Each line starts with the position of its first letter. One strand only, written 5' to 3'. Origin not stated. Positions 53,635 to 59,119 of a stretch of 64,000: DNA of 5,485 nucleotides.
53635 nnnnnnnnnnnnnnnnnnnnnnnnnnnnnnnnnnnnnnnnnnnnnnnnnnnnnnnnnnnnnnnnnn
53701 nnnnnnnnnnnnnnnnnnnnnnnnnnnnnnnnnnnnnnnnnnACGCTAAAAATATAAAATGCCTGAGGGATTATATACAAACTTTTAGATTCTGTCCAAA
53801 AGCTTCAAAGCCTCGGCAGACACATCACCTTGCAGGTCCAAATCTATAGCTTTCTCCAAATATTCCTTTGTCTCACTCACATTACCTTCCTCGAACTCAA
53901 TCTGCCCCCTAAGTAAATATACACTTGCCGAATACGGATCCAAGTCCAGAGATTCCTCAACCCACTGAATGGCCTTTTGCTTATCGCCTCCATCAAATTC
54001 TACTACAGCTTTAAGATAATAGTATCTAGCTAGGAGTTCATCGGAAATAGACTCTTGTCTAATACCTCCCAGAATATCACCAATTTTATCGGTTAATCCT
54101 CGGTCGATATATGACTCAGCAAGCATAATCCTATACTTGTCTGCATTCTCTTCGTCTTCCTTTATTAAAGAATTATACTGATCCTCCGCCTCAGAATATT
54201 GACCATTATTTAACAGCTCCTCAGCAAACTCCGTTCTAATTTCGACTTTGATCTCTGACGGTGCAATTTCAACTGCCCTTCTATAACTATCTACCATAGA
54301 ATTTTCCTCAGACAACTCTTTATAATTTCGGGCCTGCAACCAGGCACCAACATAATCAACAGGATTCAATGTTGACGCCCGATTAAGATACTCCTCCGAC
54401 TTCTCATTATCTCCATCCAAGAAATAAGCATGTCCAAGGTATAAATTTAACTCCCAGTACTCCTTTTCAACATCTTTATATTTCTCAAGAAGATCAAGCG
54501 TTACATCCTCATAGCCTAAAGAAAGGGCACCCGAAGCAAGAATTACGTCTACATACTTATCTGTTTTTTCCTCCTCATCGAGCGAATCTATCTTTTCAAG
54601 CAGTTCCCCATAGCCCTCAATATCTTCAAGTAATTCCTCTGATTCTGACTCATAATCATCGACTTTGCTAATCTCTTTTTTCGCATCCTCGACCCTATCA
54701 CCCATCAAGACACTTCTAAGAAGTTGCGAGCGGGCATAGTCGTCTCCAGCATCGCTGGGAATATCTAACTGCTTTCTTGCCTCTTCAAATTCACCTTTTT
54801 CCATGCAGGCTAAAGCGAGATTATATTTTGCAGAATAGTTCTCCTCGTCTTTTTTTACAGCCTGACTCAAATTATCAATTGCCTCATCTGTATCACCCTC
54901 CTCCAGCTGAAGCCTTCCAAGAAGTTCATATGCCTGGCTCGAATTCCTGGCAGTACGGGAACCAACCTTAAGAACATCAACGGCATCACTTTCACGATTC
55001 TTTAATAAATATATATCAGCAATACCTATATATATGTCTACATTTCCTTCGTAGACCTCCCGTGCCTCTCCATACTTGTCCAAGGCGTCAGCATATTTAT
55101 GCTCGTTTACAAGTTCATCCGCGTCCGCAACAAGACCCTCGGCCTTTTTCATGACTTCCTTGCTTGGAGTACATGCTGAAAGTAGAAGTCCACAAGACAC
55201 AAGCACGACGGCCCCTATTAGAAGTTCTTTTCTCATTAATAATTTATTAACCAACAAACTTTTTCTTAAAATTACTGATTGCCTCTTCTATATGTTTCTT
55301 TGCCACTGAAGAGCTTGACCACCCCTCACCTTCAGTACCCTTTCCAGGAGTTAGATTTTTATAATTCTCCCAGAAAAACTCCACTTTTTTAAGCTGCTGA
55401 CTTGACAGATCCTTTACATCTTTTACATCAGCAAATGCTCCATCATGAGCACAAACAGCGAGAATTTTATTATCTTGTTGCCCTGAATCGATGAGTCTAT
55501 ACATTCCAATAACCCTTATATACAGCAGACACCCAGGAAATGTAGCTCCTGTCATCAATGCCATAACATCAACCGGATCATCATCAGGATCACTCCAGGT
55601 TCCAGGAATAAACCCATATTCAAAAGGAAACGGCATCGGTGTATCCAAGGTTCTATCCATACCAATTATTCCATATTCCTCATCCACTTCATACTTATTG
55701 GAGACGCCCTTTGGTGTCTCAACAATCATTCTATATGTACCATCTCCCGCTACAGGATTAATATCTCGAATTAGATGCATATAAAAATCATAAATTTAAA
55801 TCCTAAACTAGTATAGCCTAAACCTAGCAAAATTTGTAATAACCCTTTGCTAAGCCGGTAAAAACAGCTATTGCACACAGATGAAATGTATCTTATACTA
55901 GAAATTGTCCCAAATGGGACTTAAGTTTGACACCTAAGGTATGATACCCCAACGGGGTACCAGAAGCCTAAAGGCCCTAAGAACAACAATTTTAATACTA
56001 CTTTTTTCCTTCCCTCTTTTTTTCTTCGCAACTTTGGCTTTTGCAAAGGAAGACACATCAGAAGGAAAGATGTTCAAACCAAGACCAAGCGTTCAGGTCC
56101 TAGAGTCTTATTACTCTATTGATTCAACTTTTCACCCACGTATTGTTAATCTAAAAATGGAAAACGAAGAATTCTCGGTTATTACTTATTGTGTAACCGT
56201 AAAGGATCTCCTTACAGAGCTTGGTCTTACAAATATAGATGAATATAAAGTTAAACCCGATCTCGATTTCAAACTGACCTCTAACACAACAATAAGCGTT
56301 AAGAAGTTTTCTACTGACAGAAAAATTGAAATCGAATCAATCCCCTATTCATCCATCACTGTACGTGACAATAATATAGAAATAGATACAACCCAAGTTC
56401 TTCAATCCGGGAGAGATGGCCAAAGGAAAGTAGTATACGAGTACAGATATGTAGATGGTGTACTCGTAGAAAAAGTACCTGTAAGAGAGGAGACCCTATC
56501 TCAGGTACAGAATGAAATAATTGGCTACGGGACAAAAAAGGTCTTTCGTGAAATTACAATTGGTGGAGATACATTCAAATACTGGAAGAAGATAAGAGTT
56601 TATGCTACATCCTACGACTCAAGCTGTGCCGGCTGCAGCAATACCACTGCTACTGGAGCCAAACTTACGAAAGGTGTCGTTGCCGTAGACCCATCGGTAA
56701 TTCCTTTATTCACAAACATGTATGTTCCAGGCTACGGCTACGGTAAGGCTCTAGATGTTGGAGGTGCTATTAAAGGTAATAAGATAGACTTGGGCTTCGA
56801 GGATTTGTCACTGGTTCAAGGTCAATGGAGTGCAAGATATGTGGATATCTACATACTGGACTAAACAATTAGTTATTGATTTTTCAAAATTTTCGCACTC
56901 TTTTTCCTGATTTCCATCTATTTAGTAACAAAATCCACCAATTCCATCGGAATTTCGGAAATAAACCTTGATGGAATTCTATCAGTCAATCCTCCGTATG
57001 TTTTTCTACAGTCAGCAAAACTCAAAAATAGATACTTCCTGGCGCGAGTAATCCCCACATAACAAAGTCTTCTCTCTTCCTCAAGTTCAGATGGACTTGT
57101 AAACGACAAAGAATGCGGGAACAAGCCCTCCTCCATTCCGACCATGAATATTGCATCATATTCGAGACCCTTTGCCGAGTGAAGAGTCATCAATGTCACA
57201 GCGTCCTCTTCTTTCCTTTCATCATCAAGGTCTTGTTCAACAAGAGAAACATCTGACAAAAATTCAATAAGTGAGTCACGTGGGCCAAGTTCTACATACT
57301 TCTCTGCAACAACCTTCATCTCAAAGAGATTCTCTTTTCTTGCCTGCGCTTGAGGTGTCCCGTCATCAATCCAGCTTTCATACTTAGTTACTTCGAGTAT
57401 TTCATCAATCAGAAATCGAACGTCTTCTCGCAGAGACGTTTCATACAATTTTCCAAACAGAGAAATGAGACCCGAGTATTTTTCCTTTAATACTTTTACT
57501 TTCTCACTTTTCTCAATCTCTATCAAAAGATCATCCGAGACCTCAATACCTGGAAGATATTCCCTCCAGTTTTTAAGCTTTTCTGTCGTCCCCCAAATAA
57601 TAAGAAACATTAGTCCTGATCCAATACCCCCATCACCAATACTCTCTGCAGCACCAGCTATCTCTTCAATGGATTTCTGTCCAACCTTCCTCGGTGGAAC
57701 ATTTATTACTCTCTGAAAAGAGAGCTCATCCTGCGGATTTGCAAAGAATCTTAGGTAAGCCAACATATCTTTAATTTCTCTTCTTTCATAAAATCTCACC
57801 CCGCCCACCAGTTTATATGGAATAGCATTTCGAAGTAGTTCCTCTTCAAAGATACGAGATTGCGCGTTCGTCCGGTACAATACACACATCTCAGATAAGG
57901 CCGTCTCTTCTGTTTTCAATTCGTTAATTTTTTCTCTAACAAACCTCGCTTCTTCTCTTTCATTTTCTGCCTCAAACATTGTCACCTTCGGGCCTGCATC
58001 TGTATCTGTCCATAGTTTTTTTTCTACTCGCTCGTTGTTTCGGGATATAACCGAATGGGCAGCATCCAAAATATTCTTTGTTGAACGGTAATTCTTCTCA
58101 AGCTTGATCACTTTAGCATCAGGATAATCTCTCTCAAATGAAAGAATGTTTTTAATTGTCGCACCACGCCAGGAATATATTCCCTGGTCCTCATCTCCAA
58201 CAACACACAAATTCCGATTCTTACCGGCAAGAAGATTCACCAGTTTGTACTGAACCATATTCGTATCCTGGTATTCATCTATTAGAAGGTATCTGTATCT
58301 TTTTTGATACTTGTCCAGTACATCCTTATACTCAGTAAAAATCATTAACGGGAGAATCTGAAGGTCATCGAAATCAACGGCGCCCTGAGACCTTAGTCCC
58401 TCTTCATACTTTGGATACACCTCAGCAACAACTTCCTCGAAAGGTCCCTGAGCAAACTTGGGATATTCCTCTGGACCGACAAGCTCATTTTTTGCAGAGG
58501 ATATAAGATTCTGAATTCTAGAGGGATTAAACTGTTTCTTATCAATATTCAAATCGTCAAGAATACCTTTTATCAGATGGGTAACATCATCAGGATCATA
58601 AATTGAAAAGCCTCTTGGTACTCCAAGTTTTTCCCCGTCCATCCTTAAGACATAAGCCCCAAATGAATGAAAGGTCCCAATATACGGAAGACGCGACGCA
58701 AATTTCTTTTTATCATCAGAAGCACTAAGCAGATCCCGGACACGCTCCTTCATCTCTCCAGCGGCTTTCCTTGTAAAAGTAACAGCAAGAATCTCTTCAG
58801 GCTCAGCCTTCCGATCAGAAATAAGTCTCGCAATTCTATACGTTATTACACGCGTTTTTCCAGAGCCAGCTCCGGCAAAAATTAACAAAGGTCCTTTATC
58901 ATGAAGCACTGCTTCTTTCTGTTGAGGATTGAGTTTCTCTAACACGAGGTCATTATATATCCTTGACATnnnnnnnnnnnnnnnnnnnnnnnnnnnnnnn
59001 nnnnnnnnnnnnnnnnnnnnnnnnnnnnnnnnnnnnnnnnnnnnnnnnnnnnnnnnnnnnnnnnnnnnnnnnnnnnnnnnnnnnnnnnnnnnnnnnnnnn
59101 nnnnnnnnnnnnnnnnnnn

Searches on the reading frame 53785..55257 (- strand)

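Call 13: search_protein_families(library=pfam, proteins=[window:53785-55257:-], max_evalue=0.01)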
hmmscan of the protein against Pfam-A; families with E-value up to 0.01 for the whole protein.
window:53785-55257:- (490 aa): 30 families (the best 25 are shown)
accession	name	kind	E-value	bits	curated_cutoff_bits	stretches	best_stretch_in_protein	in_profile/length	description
PF14559.12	TPR_19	-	4.4e-29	101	25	2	118-181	2-65/68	Tetratricopeptide repeat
PF13432.12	TPR_16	-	9.7e-28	96.7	32.7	3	113-163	3-53/65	Tetratricopeptide repeat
PF13181.12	TPR_8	-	1.8e-23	81.1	25.7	2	410-441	1-32/34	Tetratricopeptide repeat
PF07719.23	TPR_2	-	4e-23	80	27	1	410-441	1-32/34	Tetratricopeptide repeat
PF00515.34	TPR_1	-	1.1e-19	69.8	27.8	0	273-299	6-32/34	Tetratricopeptide repeat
PF13428.12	TPR_14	-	9.4e-18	63.4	23.5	0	109-148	3-42/44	Tetratricopeptide repeat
PF13424.12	TPR_12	-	3.5e-15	56.4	30.1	0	105-135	43-73/77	Tetratricopeptide repeat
PF25060.1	ARM_TT21_2nd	-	1.3e-13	51.5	27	2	103-180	53-129/270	Tetratricopeptide repeat protein 21 second ARM domain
PF13431.12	TPR_17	-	1.7e-12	47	24.4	0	105-127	11-33/34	Tetratricopeptide repeat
PF13414.12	TPR_11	-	2e-11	43.9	26.8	1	116-155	3-42/42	TPR repeat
PF23914.1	TPR_CcmH_CycH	-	3.1e-10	40.6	42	1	107-160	50-103/158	Cytochrome c-type biogenesis protein H TPR domain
PF12895.13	ANAPC3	-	9.1e-10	39.1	27.2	1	102-164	15-79/82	Anaphase-promoting complex, cyclosome, subunit 3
PF24575.1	TPR_Slam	-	1.9e-08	35.1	35.2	1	116-164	56-104/104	Surface lipoprotein assembly modifier, N-terminal TPR repeats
PF14561.12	TPR_20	-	4.9e-08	33.6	25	1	124-180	5-65/90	Tetratricopeptide repeat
PF25062.1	ARM_TT21_N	-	5.7e-08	33.2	40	0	399-472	89-164/222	Tetratricopeptide repeat protein 21 N-terminal ARM repeat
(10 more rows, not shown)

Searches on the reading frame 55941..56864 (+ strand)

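Call 13: search_protein_families(library=pfam, proteins=[window:55941-56864:+], max_evalue=0.01)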
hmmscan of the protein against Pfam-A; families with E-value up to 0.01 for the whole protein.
window:55941-56864:+ (307 aa): 2 families
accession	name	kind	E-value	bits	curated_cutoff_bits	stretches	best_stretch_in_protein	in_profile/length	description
PF07501.17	G5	-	2.4e-17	63.4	23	1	127-199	3-75/75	G5 domain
PF06725.17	3D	-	4.8e-13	49.6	23.8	1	246-306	2-71/72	3D domain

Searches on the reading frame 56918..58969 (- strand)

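Call 13: search_protein_families(library=pfam, proteins=[window:56918-58969:-], max_evalue=0.01)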
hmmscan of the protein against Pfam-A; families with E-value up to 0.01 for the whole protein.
window:56918-58969:- (683 aa): 8 families
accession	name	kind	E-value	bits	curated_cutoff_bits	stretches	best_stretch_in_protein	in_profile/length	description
PF00580.27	UvrD-helicase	-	2.9e-91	306.3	23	1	13-283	1-271/271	UvrD/REP helicase N-terminal domain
PF13361.12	UvrD_C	-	2.6e-79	267.6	25.6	1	288-652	1-348/350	UvrD-like helicase C-terminal domain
PF13245.12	AAA_19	-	2.2e-23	83.4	25.1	1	17-266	1-132/134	AAA domain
PF13538.12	UvrD_C_2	-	3.6e-09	36.8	27.4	1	591-649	2-51/52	UvrD-like helicase C-terminal domain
PF01443.25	Viral_helicase1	-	1.1e-06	29.1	21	0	535-647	129-224/228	Viral superfamily 1 RNA helicase core domain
PF13604.12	AAA_30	-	8e-05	22.9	27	0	12-76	1-65/191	AAA domain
PF13087.12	AAA_12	-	0.00014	22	27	0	571-648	119-189/195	AAA domain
PF13173.12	AAA_14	-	0.0037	17.7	27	0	198-254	35-93/129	AAA domain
